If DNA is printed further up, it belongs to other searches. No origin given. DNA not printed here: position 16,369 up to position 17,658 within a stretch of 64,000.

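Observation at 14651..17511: tRNA-Leu-adjacent three-gene operon resembling a phage tail-fibre / polysaccharide depolymerase module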

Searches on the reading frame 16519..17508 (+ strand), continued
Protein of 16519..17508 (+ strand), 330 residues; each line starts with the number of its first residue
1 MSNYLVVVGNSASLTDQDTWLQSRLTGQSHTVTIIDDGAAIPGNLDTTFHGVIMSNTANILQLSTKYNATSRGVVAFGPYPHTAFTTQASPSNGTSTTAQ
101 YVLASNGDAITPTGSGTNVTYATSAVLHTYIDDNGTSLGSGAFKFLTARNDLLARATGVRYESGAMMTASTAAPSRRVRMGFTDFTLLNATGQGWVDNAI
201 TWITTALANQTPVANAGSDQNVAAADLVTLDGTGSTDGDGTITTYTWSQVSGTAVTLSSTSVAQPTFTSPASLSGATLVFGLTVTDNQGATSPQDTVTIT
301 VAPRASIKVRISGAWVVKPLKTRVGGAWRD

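Call 78: fold_search(model_id=the predicted structure, library=viral)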
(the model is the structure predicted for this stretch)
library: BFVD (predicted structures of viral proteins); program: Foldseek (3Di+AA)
matches with E <= 10: 1365; with E <= 0.001: 39
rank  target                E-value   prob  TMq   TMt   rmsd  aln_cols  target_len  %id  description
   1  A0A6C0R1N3            2.4e-13  1.00  0.29  0.11  16.1       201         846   33  PKD/Chitinase domain-containing protein [Alteromonas phage vB_AmeM_PT11-V22]
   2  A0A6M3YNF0            5.3e-10  1.00  0.28  0.08  11.8       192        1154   26  PKD/Chitinase domain-containing protein [Alteromonas phage vB_AcoS-R7M]
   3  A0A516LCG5            5.1e-06  1.00  0.26  0.24   8.8       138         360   28  (no name in the UniProt tables at hand)
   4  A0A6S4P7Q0            1.3e-05  1.00  0.23  0.13  15.5       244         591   17  Tail fiber protein [uncultured phage_MedDCM-OCT-S28-C10]
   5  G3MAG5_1              2.2e-05  1.00  0.23  0.11  14.1       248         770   15  Gp424 [Bacillus phage G]
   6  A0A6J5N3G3            3.1e-05  1.00  0.23  0.10  14.9       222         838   20  Tip attachment protein J [uncultured Caudovirales phage]
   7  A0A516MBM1            3.2e-05  1.00  0.25  0.24   2.7       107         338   29  (no name in the UniProt tables at hand)
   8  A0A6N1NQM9            3.4e-05  1.00  0.21  0.17   9.0       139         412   14  Uncharacterized protein [Tupanvirus soda lake]
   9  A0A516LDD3            3.8e-05  1.00  0.20  0.43   5.4       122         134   25  (no name in the UniProt tables at hand)
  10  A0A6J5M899            4.3e-05  1.00  0.22  0.43   4.7       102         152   20  Uncharacterized protein [uncultured Caudovirales phage]
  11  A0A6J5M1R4            4.8e-05  1.00  0.25  0.10  12.9       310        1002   14  Uncharacterized protein [uncultured Caudovirales phage]
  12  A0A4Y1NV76            5.7e-05  1.00  0.23  0.16  14.1       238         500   16  (no name in the UniProt tables at hand)
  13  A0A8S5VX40            7.1e-05  0.99  0.22  0.16  14.8       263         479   12  (no name in the UniProt tables at hand)
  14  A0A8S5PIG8            8.4e-05  1.00  0.18  0.33  12.8       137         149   20  Cellulase [Myoviridae sp. ct0jJ30]
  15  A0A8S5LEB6            1.2e-04  0.99  0.19  0.06  14.2       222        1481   14  Chitinase [Myoviridae sp. ctBDS4]
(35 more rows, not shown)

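Call 85: search_protein_families(library=padloc, proteins=[window:16519-17508:+], max_evalue=0.01)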
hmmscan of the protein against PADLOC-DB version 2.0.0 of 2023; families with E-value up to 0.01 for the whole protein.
window:16519-17508:+ (330 aa): 0 families
